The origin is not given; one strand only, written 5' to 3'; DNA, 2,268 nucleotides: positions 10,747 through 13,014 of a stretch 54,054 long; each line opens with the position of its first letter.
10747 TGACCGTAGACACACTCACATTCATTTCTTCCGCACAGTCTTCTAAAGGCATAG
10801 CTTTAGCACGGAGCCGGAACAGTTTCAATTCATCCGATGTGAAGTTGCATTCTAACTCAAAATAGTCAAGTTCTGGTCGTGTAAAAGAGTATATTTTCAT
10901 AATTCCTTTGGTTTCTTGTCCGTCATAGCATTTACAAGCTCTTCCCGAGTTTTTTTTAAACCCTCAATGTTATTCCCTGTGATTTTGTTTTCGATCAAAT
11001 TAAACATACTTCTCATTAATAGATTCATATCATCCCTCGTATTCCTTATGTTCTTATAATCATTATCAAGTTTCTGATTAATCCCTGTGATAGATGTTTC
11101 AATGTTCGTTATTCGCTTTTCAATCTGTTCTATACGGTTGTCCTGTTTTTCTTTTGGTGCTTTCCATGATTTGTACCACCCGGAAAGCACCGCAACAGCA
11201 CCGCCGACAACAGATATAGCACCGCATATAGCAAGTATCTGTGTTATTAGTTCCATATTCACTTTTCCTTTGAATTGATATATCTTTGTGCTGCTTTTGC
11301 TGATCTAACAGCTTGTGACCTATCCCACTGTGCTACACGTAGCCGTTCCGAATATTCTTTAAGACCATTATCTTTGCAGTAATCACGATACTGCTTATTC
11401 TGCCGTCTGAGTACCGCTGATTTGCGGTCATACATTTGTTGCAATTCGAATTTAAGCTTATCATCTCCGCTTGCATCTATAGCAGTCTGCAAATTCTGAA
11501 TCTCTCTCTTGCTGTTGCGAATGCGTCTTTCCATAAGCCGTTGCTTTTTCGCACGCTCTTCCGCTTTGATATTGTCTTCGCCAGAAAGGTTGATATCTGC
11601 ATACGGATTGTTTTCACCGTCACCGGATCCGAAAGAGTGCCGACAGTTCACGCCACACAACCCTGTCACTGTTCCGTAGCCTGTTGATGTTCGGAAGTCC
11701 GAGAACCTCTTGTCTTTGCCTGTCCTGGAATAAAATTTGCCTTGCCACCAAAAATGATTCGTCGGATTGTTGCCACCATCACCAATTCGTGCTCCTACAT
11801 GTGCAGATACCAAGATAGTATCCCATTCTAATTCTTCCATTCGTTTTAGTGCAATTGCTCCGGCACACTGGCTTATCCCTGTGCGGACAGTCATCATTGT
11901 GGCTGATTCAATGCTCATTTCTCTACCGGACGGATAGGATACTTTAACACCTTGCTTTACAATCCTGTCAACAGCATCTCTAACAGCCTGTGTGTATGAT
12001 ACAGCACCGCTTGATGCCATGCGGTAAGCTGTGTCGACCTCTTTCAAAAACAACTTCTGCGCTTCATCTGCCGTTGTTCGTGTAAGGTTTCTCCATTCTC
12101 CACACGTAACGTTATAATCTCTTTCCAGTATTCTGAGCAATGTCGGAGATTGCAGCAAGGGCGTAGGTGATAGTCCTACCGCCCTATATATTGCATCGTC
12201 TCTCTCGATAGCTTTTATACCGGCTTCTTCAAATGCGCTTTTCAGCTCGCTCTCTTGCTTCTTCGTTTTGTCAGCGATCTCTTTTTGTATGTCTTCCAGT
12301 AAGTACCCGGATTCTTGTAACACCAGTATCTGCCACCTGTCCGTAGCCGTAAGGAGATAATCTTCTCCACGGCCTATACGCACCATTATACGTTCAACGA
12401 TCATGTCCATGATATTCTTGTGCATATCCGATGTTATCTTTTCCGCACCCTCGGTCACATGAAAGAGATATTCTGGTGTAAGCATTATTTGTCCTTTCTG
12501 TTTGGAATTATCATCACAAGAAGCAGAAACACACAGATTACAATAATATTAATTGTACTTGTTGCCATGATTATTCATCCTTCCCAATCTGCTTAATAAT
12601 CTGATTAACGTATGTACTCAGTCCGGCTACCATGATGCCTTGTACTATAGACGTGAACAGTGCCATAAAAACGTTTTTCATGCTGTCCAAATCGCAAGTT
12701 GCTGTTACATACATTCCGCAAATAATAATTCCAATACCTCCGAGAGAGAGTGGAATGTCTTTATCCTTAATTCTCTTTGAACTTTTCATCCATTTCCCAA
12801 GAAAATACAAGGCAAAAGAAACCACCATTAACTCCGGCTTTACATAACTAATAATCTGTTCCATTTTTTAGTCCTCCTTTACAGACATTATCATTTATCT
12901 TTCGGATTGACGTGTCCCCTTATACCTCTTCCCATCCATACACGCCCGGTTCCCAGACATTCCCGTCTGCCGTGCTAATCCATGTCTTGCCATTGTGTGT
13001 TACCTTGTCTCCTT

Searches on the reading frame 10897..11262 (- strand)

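Call 59: search_protein_families(library=pfam, proteins=[window:10897-11262:-], max_evalue=0.01)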
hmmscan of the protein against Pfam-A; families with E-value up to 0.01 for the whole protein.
window:10897-11262:- (121 aa): 5 families
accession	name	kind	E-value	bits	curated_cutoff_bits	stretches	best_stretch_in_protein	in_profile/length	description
PF24073.1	DUF7365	-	0.00072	20.1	27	1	22-71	21-69/101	Coiled-coil region of unknown function (DUF7365)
PF10779.14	XhlA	-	0.00089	19.8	34.7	1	42-82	4-44/67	Haemolysin XhlA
PF11932.13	DUF3450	-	0.0014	18.4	32.6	1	30-115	53-133/241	Protein of unknown function (DUF3450)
PF16326.10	ABC_tran_CTD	-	0.0034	18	32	0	39-67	5-33/69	ABC transporter C-terminal domain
PF04513.17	Baculo_PEP_C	-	0.0058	17.1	38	0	38-79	81-123/140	Baculovirus polyhedron envelope protein, PEP, C terminus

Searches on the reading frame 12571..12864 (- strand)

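Call 60: search_protein_families(library=pfam, proteins=[window:12571-12864:-], max_evalue=0.01)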
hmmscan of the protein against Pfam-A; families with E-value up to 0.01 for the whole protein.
window:12571-12864:- (97 aa): 2 families
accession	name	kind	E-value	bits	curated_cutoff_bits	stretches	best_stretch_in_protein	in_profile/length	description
PF16079.10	Phage_holin_5_2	-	3.7e-25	88.4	29.2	1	17-93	3-76/76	Phage holin family Hol44, in holin superfamily V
PF07690.21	MFS_1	-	0.0098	15.3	33.4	0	14-90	250-323/347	Major Facilitator Superfamily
